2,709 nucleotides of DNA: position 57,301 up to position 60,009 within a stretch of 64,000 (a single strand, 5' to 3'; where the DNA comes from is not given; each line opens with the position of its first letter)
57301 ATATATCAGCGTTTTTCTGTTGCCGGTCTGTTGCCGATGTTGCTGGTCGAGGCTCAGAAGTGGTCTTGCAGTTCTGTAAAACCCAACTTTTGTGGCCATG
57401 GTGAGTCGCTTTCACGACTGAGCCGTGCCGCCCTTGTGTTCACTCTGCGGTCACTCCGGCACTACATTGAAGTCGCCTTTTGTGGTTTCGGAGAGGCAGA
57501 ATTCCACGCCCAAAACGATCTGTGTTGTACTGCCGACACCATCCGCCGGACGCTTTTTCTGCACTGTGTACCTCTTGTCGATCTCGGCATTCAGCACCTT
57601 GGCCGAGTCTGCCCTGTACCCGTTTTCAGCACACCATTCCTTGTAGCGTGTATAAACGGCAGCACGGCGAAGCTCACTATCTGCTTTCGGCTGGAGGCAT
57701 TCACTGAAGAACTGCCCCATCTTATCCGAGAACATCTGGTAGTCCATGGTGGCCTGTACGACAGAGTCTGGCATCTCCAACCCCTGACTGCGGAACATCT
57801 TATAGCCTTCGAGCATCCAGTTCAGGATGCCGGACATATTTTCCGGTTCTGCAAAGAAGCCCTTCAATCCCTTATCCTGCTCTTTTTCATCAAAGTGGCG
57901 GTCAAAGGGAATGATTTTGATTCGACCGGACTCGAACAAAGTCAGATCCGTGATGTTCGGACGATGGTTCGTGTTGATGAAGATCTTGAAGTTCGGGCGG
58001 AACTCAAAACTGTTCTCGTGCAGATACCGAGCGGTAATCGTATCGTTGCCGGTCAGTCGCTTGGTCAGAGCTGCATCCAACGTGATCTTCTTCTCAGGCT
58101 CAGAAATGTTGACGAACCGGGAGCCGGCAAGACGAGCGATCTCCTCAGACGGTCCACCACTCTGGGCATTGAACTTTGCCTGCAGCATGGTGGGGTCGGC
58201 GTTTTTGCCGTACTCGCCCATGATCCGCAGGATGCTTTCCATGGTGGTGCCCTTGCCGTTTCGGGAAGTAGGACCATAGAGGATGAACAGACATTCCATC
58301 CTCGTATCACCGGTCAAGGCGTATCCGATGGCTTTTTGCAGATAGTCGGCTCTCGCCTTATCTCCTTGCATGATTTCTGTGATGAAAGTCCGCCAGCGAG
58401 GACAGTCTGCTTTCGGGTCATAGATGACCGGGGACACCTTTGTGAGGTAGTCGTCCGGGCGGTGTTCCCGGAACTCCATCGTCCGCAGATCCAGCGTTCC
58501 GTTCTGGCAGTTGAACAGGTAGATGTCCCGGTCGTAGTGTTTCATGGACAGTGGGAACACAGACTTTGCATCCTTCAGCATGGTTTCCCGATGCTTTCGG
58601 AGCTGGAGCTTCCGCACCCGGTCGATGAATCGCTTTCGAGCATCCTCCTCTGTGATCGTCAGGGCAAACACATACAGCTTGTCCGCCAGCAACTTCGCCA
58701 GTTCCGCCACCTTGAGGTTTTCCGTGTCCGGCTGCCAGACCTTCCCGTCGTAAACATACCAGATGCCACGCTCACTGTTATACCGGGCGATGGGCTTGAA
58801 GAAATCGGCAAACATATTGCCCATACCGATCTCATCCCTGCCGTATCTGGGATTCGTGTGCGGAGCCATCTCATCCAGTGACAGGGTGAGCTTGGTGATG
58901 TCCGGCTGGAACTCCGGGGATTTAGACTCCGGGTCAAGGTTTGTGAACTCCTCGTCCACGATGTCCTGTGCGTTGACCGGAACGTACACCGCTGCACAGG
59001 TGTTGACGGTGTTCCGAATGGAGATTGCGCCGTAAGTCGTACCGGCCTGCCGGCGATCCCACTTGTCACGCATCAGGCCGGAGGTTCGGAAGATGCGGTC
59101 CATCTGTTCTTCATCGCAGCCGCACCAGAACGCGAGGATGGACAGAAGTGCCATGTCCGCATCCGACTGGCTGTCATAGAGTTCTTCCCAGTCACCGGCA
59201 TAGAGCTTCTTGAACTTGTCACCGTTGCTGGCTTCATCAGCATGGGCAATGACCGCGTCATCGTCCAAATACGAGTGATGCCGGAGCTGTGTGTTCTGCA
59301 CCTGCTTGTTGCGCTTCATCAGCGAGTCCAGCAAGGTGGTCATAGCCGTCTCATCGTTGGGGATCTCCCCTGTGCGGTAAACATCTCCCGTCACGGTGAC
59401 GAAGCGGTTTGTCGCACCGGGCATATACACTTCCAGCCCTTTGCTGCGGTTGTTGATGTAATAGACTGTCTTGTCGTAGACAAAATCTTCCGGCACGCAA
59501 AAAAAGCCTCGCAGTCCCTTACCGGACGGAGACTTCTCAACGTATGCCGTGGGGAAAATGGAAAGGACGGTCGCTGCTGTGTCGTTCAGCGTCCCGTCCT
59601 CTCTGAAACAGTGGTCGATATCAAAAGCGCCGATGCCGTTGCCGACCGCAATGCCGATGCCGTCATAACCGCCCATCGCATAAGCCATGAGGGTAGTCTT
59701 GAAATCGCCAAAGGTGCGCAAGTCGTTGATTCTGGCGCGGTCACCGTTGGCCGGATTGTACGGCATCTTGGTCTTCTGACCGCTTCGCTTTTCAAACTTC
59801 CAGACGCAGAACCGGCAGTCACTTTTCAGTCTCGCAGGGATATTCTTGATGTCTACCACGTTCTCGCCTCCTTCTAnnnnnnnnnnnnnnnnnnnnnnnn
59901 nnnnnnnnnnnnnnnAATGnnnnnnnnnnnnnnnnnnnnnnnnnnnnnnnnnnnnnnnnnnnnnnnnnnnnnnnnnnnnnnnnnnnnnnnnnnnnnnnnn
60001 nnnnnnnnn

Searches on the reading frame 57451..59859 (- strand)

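Call 42: search_protein_families(library=pfam, proteins=[window:57451-59859:-], max_evalue=0.00001)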
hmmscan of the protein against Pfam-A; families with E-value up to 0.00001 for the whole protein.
window:57451-59859:- (802 aa): 3 families
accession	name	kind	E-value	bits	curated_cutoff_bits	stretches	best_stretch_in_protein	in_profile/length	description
PF08706.16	D5_N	-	6e-33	114.6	22.4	1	349-498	3-145/145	D5 N terminal like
PF22763.1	NrS1-1_pol-like_HBD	-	3.4e-29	100.9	27.9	1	231-294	1-64/64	NrS-1 polymerase HBD domain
PF19263.5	DUF5906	-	5e-07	30.8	27.6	1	527-636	1-105/114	Family of unknown function (DUF5906)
